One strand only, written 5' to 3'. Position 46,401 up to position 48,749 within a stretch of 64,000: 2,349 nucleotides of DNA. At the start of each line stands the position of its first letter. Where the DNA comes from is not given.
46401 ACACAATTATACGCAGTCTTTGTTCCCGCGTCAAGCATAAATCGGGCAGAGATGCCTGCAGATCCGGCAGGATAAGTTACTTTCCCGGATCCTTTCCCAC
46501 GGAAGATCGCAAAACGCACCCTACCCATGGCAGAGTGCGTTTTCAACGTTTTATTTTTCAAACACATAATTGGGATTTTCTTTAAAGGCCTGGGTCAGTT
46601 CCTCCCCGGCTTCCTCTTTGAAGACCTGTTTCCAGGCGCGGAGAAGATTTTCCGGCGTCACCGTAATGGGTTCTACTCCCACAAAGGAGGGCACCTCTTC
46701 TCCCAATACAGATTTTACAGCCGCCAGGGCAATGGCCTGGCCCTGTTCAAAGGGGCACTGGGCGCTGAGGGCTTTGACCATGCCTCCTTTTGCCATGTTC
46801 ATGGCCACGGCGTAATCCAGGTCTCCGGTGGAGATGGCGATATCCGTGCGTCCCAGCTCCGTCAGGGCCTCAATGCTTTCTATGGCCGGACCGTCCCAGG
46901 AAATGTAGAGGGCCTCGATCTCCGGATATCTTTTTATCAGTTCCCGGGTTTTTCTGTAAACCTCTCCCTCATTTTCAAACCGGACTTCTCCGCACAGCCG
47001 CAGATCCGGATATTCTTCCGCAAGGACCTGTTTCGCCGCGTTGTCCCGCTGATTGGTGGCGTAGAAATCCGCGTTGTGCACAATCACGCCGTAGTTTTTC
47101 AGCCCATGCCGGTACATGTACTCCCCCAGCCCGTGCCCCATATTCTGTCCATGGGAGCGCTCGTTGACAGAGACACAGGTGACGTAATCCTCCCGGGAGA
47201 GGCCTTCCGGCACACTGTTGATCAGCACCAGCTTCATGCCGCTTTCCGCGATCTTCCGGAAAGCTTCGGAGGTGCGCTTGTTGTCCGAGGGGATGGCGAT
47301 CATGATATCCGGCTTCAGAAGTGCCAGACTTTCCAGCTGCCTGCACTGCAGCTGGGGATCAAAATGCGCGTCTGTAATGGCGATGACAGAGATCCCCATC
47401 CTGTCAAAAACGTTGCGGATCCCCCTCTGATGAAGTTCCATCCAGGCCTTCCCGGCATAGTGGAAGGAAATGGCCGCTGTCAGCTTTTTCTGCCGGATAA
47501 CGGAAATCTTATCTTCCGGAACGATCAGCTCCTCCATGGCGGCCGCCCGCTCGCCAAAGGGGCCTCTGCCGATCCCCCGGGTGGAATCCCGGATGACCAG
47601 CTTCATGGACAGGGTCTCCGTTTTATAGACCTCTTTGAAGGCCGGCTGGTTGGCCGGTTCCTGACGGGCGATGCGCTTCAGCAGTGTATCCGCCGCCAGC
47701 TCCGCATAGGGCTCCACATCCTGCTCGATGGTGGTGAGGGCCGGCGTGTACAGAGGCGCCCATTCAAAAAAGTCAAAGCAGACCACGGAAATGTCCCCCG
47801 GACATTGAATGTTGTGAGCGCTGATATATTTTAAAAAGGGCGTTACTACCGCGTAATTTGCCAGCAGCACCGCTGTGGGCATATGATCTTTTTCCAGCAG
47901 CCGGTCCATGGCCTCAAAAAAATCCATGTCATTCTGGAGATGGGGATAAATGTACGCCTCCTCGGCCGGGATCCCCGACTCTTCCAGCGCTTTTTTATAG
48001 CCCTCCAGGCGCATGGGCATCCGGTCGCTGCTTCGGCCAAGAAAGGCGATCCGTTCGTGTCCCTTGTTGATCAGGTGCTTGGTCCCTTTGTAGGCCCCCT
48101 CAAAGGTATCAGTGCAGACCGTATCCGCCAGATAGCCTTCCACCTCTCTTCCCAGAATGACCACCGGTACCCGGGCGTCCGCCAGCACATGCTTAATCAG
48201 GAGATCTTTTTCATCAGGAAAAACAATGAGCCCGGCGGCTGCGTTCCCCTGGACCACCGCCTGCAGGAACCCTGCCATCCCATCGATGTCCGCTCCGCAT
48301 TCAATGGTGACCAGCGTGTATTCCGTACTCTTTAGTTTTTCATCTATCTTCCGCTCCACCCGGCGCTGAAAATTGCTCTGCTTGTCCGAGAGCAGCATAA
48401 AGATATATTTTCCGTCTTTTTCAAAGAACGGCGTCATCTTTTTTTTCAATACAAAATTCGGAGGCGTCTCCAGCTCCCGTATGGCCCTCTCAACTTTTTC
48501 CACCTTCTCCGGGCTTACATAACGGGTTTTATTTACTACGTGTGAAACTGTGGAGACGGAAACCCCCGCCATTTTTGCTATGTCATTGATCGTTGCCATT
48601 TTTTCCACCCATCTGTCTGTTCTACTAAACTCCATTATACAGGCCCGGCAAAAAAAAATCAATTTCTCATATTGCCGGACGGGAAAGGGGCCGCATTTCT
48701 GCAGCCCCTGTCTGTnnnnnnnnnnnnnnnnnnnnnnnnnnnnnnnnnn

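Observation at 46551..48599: LacI repressor fused to a cytoplasmic copy of its own operon's solute-binding protein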

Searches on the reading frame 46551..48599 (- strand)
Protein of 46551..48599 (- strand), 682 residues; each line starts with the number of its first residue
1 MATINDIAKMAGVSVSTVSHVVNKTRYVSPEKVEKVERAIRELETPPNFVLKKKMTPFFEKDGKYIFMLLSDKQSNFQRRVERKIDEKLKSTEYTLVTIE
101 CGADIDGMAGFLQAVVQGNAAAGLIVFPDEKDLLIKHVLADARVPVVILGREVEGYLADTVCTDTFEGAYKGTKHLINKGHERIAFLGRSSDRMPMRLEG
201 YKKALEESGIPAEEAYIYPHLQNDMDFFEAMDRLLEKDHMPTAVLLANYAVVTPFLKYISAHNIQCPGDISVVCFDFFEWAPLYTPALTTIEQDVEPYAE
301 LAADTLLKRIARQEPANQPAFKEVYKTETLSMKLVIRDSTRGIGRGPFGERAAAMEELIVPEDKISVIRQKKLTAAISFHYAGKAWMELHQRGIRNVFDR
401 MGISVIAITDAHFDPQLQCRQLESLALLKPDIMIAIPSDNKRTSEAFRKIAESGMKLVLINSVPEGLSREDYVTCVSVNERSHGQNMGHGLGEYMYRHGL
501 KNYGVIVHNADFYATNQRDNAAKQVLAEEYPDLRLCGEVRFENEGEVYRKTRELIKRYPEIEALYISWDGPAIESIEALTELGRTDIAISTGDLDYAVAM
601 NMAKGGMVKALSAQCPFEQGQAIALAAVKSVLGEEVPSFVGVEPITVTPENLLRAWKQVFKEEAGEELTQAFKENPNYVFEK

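Call 3: search_protein_families(library=pfam, proteins=[window:46551-48599:-], max_evalue=0.01)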
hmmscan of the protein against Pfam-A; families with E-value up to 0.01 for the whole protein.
window:46551-48599:- (682 aa): 5 families
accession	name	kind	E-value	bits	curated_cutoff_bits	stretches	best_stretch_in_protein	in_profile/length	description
PF13407.12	Peripla_BP_4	-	4.3e-37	128.5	35.1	2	376-634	2-257/258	Periplasmic binding protein domain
PF13377.12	Peripla_BP_3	-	4.8e-31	108.5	26.5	1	174-340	2-167/167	Periplasmic binding protein-like domain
PF00356.27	LacI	-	3.4e-15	56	27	1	3-48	1-46/46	Bacterial regulatory proteins, lacI family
PF00532.27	Peripla_BP_1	-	2.5e-13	50.6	22.2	1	68-310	6-261/281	Periplasmic binding proteins and sugar binding domain of LacI family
PF01381.28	HTH_3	-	5.9e-05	23.5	23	1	3-40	11-48/55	Helix-turn-helix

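Call 5: find_homologous_proteins(query=window:46551-48599:-, max_evalue=1e-10)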
Query window:46551-48599:- (682 aa): 727 proteins with E <= 1e-10 among 8000 candidates; the best 120 are listed.
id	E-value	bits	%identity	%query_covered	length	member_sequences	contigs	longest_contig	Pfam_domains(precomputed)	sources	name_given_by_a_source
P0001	0.0e+0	1532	99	100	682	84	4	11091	PF13377.13,PF00532.28,PF00356.28,PF13407.13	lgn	-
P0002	0.0e+0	1531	99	100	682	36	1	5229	PF13377.13,PF00532.28,PF00356.28,PF13407.13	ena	-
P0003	0.0e+0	1306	83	100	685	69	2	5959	PF13377.13,PF00532.28,PF00356.28,PF13407.13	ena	-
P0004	0.0e+0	1277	81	100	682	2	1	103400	PF13377.13,PF00532.28,PF00356.28,PF13407.13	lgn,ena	-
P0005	0.0e+0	1268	80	100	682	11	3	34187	PF13377.13,PF00532.28,PF00356.28,PF13407.13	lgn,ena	-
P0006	0.0e+0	1253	79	100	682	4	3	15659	PF13377.13,PF00532.28,PF00356.28,PF13407.13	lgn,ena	-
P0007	0.0e+0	1145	72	100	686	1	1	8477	PF13377.13,PF00532.28,PF00356.28,PF13407.13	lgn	-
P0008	0.0e+0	1141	72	100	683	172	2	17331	PF13377.13,PF00532.28,PF00356.28,PF13407.13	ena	-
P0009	0.0e+0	1112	71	100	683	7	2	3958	PF13377.13,PF00532.28,PF00356.28,PF13407.13,PF13905.13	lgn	-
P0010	0.0e+0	1109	69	100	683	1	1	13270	PF13377.13,PF00532.28,PF00356.28,PF13407.13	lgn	-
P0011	0.0e+0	1108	70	100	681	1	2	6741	PF13377.13,PF00532.28,PF00356.28,PF13407.13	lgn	-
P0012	0.0e+0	1108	70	100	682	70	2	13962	PF13377.13,PF00532.28,PF00356.28,PF13407.13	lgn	-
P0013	0.0e+0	1089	68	100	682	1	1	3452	PF13377.13,PF00532.28,PF00356.28,PF13407.13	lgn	-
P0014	0.0e+0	1073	68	100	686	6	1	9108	PF13377.13,PF00532.28,PF00356.28,PF13407.13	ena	-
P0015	0.0e+0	1072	68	100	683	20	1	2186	PF13377.13,PF00532.28,PF00356.28,PF13407.13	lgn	-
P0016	0.0e+0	1070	67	100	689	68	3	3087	PF13377.13,PF00532.28,PF00356.28,PF13407.13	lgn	-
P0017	0.0e+0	1064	67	100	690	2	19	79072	PF13377.13,PF00532.28,PF00356.28,PF13407.13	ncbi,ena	-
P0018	0.0e+0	1061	67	100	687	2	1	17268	PF13377.13,PF00532.28,PF00356.28,PF13407.13,PF01381.29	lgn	-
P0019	0.0e+0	1049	67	100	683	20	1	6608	PF13377.13,PF00532.28,PF00356.28,PF13407.13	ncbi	-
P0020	0.0e+0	1041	66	100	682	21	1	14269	PF13377.13,PF00532.28,PF00356.28,PF13407.13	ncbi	-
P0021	0.0e+0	1016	83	77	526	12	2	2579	PF13377.13,PF00532.28,PF13407.13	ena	-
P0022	1.7e-298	1010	64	100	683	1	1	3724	PF13377.13,PF00532.28,PF00356.28,PF13407.13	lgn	-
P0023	3.1e-294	996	62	100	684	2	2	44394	PF13377.13,PF00532.28,PF00356.28,PF13407.13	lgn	-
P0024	2.1e-291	986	62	100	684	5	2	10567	PF13377.13,PF00356.28,PF13407.13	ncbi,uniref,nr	ncbi:ribose transport system substrate-binding protein [Aequitasia blattaphilus]|uniref:LacI family 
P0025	6.0e-288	975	61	100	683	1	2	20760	PF13377.13,PF00532.28,PF00356.28,PF13407.13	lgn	-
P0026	1.9e-287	973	61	100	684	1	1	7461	PF13377.13,PF00356.28,PF13407.13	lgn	-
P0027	4.1e-285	966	63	100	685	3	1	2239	PF13377.13,PF00532.28,PF00356.28,PF13407.13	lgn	-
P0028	1.1e-275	934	59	99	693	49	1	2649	PF13377.13,PF00532.28,PF00356.28,PF13407.13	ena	-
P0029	4.0e-273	926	59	100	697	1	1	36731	PF13377.13,PF00356.28,PF13407.13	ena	-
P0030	8.1e-269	912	71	53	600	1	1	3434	PF13377.13,PF00532.28,PF00356.28,PF13407.13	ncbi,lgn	-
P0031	2.1e-268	910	71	53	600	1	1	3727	PF13377.13,PF00532.28,PF00356.28,PF13407.13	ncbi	-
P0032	2.2e-268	910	58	100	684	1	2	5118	PF13377.13,PF00356.28,PF13407.13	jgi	jgi:ribose transport system substrate-binding protein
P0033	2.8e-268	910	71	53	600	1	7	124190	PF13377.13,PF00532.28,PF00356.28,PF13407.13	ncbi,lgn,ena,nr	nr:LacI family DNA-binding transcriptional regulator [uncultured Schaedlerella sp.]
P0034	1.4e-267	908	71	53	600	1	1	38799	PF13377.13,PF00532.28,PF00356.28,PF13407.13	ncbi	-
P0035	1.2e-266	905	58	100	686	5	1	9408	PF13377.13,PF00532.28,PF00356.28,PF13407.13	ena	-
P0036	3.9e-263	893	56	100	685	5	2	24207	PF13377.13,PF00532.28,PF00356.28,PF13407.13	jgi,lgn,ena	-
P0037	1.4e-262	891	57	100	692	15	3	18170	PF13377.13,PF00532.28,PF00356.28,PF13407.13,PF13458.13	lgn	-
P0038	2.9e-261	887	58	99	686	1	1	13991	PF13377.13,PF00532.28,PF00356.28,PF13407.13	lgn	-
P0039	2.2e-260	884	57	100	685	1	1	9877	PF13377.13,PF00532.28,PF00356.28,PF13407.13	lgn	-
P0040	8.6e-260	882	57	100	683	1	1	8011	PF13377.13,PF00532.28,PF00356.28,PF13407.13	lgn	-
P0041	8.5e-258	875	57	100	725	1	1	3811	PF13377.13,PF00532.28,PF00356.28,PF13407.13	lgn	-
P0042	7.1e-257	872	56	100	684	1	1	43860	PF13377.13,PF00532.28,PF00356.28,PF13407.13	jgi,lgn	jgi:ribose transport system substrate-binding protein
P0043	1.6e-255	868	71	53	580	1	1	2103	PF13377.13,PF00532.28,PF00356.28,PF13407.13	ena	-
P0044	1.2e-252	858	56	100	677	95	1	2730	PF13377.13,PF00532.28,PF00356.28,PF13407.13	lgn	-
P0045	2.6e-252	857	55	100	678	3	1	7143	PF13377.13,PF00532.28,PF00356.28,PF13407.13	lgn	-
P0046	1.7e-250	851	56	100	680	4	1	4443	PF13377.13,PF00532.28,PF00356.28,PF13407.13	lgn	-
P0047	1.1e-247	842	54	100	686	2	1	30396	PF13377.13,PF00532.28,PF00356.28,PF13407.13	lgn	-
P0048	1.7e-246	838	55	100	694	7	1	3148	PF13377.13,PF00532.28,PF00356.28,PF13407.13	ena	-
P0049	4.5e-246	837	54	100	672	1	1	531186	PF13377.13,PF00532.28,PF00356.28,PF13407.13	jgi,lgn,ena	-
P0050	3.5e-244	830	55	100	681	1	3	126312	PF13377.13,PF00532.28,PF00356.28,PF13407.13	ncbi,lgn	ncbi:MAG: LacI family DNA-binding transcriptional regulator [Lachnospiraceae bacterium]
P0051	1.0e-243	829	54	100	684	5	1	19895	PF13377.13,PF00532.28,PF00356.28,PF13407.13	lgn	-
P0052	4.6e-243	827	54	100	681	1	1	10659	PF13377.13,PF00532.28,PF00356.28,PF13407.13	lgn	-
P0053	7.7e-242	823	53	100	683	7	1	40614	PF13377.13,PF00532.28,PF00356.28,PF13407.13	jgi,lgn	jgi:ribose transport system substrate-binding protein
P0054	8.9e-241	819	53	100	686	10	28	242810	PF13377.13,PF00532.28,PF00356.28,PF13407.13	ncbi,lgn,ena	-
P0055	1.0e-240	819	54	100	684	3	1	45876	PF13377.13,PF00532.28,PF00356.28,PF13407.13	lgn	-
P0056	6.1e-240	816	55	100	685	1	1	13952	PF13377.13,PF00532.28,PF00356.28,PF13407.13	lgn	-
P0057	2.6e-239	814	54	100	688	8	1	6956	PF13377.13,PF00532.28,PF00356.28,PF13407.13,PF01381.29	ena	-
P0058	2.8e-239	814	53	100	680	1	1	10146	PF13377.13,PF00532.28,PF00356.28,PF13407.13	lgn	-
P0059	3.3e-239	814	53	100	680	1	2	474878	PF13377.13,PF00532.28,PF00356.28,PF13407.13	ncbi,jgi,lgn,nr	ncbi:MAG TPA: substrate-binding domain-containing protein [Clostridiales bacterium]|nr:substrate-bin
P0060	8.1e-238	809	53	100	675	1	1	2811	PF13377.13,PF00532.28,PF00356.28,PF13407.13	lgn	-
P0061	1.1e-236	806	53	100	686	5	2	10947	PF13377.13,PF00532.28,PF00356.28,PF13407.13,PF01381.29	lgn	-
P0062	1.6e-236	805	54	100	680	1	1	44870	PF13377.13,PF00532.28,PF00356.28,PF13407.13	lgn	-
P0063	3.6e-236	804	53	100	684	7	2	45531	PF13377.13,PF00532.28,PF00356.28,PF13407.13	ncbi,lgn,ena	-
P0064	5.5e-236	803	51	99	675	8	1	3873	PF13377.13,PF00532.28,PF00356.28,PF13407.13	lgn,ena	-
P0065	6.4e-236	803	53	100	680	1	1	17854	PF13377.13,PF00532.28,PF00356.28,PF13407.13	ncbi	-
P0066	2.7e-235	801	53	100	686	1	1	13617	PF13377.13,PF00532.28,PF00356.28,PF13407.13,PF01381.29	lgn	-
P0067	5.1e-235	800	53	100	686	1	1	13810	PF13377.13,PF00532.28,PF00356.28,PF13407.13,PF01381.29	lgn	-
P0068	5.0e-233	793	53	100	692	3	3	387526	PF13377.13,PF00532.28,PF00356.28,PF13407.13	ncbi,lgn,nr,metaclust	ncbi:LacI family DNA-binding transcriptional regulator [Blautia schinkii]|nr:LacI family DNA-binding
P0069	1.7e-232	792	52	99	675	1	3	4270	PF13377.13,PF00532.28,PF00356.28,PF13407.13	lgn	-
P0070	4.2e-232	790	53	100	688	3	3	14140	PF13377.13,PF00532.28,PF00356.28,PF13407.13,PF01381.29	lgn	-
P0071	3.4e-231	787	52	100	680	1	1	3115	PF13377.13,PF00532.28,PF00356.28,PF13407.13,PF01381.29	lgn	-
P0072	4.2e-231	787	52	100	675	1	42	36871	PF13377.13,PF00532.28,PF00356.28,PF13407.13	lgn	-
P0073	7.7e-231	786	51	100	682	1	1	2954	PF13377.13,PF00532.28,PF00356.28,PF13407.13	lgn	-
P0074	9.2e-231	786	52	100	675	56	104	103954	PF13377.13,PF00532.28,PF00356.28,PF13407.13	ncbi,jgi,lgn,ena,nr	ncbi:MAG: LacI family DNA-binding transcriptional regulator [Lachnospiraceae bacterium]|nr:LacI fami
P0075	2.7e-230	784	53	100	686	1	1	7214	PF13377.13,PF00532.28,PF00356.28,PF13407.13,PF01381.29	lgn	-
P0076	3.8e-230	784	52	100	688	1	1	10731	PF13377.13,PF00532.28,PF00356.28,PF13407.13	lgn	-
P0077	4.1e-230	784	52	100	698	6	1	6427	PF13377.13,PF00532.28,PF00356.28,PF13407.13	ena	-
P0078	4.2e-230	784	51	99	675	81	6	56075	PF13377.13,PF00532.28,PF00356.28,PF13407.13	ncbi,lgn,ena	-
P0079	4.8e-230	784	51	100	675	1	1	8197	PF13377.13,PF00532.28,PF00356.28,PF13407.13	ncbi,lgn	-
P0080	1.6e-229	782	52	100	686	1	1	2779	PF13377.13,PF00532.28,PF00356.28,PF13407.13,PF01381.29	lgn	-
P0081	1.7e-229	782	51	100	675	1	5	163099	PF13377.13,PF00532.28,PF00356.28,PF13407.13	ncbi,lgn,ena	-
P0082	9.0e-229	779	51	99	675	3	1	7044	PF13377.13,PF00532.28,PF00356.28,PF13407.13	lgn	-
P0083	1.2e-228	779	51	100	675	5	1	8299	PF13377.13,PF00532.28,PF00356.28,PF13407.13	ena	-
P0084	1.9e-228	778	50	100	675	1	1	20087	PF13377.13,PF00532.28,PF00356.28,PF13407.13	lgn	-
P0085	6.1e-228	777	51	100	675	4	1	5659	PF13377.13,PF00532.28,PF00356.28,PF13407.13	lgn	-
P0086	7.1e-228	776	50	99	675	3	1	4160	PF13377.13,PF00532.28,PF00356.28,PF13407.13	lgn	-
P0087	1.1e-227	776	51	100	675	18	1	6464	PF13377.13,PF00532.28,PF00356.28,PF13407.13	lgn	-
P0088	2.1e-227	775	51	99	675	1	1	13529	PF13377.13,PF00532.28,PF00356.28,PF13407.13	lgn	-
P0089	8.2e-227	773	52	100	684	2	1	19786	PF13377.13,PF00532.28,PF00356.28,PF13407.13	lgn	-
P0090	9.7e-227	773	51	100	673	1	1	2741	PF13377.13,PF00532.28,PF00356.28,PF13407.13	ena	-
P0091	3.6e-226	771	51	100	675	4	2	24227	PF13377.13,PF00532.28,PF00356.28,PF13407.13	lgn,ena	-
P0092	3.8e-226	771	52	99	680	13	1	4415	PF13377.13,PF00532.28,PF00356.28,PF13407.13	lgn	-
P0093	1.6e-225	769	52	99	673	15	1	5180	PF13377.13,PF00532.28,PF00356.28,PF13407.13,PF01381.29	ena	-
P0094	1.9e-225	768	52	99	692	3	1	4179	PF13377.13,PF00532.28,PF00356.28,PF13407.13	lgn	-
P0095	1.6e-224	765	52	100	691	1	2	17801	PF13377.13,PF00532.28,PF00356.28,PF13407.13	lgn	-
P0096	3.4e-224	764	51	100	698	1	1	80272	PF13377.13,PF00532.28,PF00356.28,PF13407.13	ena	-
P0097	7.0e-224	763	52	99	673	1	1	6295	PF13377.13,PF00532.28,PF00356.28,PF13407.13,PF01381.29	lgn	-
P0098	9.6e-224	763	51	100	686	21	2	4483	PF13377.13,PF00532.28,PF00356.28,PF13407.13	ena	-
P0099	9.8e-224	763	52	99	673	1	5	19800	PF13377.13,PF00532.28,PF00356.28,PF13407.13,PF01381.29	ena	-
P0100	2.1e-223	762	52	99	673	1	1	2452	PF13377.13,PF00532.28,PF00356.28,PF13407.13,PF01381.29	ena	-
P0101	3.6e-223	761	53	99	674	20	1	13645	PF13377.13,PF00532.28,PF00356.28,PF13407.13,PF01381.29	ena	-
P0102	4.9e-223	760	51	100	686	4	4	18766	PF13377.13,PF00532.28,PF00356.28,PF13407.13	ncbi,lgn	-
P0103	5.6e-223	760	52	99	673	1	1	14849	PF13377.13,PF00532.28,PF00356.28,PF13407.13,PF01381.29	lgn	-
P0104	6.1e-223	760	52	99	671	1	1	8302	PF13377.13,PF00532.28,PF00356.28,PF13407.13,PF01381.29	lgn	-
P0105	9.4e-223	760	52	99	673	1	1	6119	PF13377.13,PF00532.28,PF00356.28,PF13407.13,PF01381.29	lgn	-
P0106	1.3e-222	759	53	99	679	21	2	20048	PF13377.13,PF00532.28,PF00356.28,PF13407.13,PF01381.29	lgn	-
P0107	1.3e-222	759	52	99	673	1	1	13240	PF13377.13,PF00532.28,PF00356.28,PF13407.13,PF01381.29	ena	-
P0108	1.4e-222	759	52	99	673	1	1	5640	PF13377.13,PF00532.28,PF00356.28,PF13407.13,PF01381.29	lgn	-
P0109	1.5e-222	759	52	99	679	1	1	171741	PF13377.13,PF00532.28,PF00356.28,PF13407.13,PF01381.29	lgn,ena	-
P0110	1.9e-222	758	52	99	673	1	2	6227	PF13377.13,PF00532.28,PF00356.28,PF13407.13,PF01381.29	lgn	-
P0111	2.0e-222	758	53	99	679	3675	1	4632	PF13377.13,PF00532.28,PF00356.28,PF13407.13,PF01381.29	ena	-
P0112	2.4e-222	758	52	99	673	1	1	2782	PF13377.13,PF00532.28,PF00356.28,PF13407.13,PF01381.29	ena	-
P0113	2.6e-222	758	52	99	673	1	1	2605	PF13377.13,PF00532.28,PF00356.28,PF13407.13,PF01381.29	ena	-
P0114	3.3e-222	758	52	99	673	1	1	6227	PF13377.13,PF00532.28,PF00356.28,PF13407.13,PF01381.29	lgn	-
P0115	4.5e-222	757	52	99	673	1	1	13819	PF13377.13,PF00532.28,PF00356.28,PF13407.13,PF01381.29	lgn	-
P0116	5.1e-222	757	52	99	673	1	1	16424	PF13377.13,PF00532.28,PF00356.28,PF13407.13,PF01381.29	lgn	-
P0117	6.1e-222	757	52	99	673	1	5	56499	PF13377.13,PF00532.28,PF00356.28,PF13407.13,PF01381.29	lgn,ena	-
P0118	6.4e-222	757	52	99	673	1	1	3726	PF13377.13,PF00532.28,PF00356.28,PF13407.13,PF01381.29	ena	-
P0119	6.6e-222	757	52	99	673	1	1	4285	PF13377.13,PF00532.28,PF00356.28,PF13407.13,PF01381.29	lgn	-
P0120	7.6e-222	756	52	99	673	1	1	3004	PF13377.13,PF00532.28,PF00356.28,PF13407.13,PF01381.29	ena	-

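Call 6: search_protein_families(library=ncbifam, proteins=[window:46551-48599:-], max_evalue=0.001)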
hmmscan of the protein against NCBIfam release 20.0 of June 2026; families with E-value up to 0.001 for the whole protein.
window:46551-48599:- (682 aa): 18 families
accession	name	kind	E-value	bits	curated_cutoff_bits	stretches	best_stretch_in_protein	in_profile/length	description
NF007979.0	PRK10703.1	equivalog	1.3e-50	172.5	501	1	1-318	1-317/341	HTH-type transcriptional repressor PurR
NF007743.0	PRK10423.1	equivalog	3.8e-48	164.3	531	1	1-317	1-315/330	ribose operon transcriptional repressor RbsR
NF047341.1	lactose_RbsR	equivalog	1.9e-43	149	382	1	2-341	3-329/331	ribose utilization transcriptional repressor RbsR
NF007075.0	PRK09526.1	subfamily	5.5e-34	117.6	340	1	2-341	6-332/358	LacI family DNA-binding transcriptional regulator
NF008002.0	PRK10727.1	equivalog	1.6e-29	103.1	557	1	1-317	1-313/341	HTH-type transcriptional regulator GalR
NF007706.0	PRK10401.1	equivalog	2.4e-29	102.7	555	1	1-313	1-310/346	HTH-type transcriptional regulator GalS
NF007449.0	PRK10014.1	subfamily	6.8e-29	101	310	1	2-314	7-326/342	Mal regulon transcriptional regulator MalI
NF052440.1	TransRegGNTRPSEAE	equivalog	7.1e-27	94.3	400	1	2-318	6-319/333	HTH-type transcriptional regulator GntR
NF008269.0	PRK11041.1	equivalog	1.1e-26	93.7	436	1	1-341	9-338/342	DNA-binding transcriptional regulator CytR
TIGR01481.1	ccpA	equivalog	7e-26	91.4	442.35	1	3-302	4-299/330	catabolite control protein A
NF051853.1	TransRegUriRCory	equivalog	2.1e-20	73.1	550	1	2-323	1-315/327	transcriptional regulator UriR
NF008452.0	PRK11303.1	equivalog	1.4e-18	67.2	385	1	3-323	2-320/332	catabolite repressor/activator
TIGR02417.1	fruct_sucro_rep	subfamily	2.7e-16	59.7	389.55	1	3-316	1-315/327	D-fructose-responsive transcription factor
NF047913.1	TransRegIdnR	equivalog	3.5e-16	59.4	500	1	3-316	7-315/331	DNA-binding transcriptional regulator IdnR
TIGR02405.1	trehalos_R_Ecol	equivalog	1.3e-13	51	357.35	1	3-314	3-300/311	trehalose operon repressor TreR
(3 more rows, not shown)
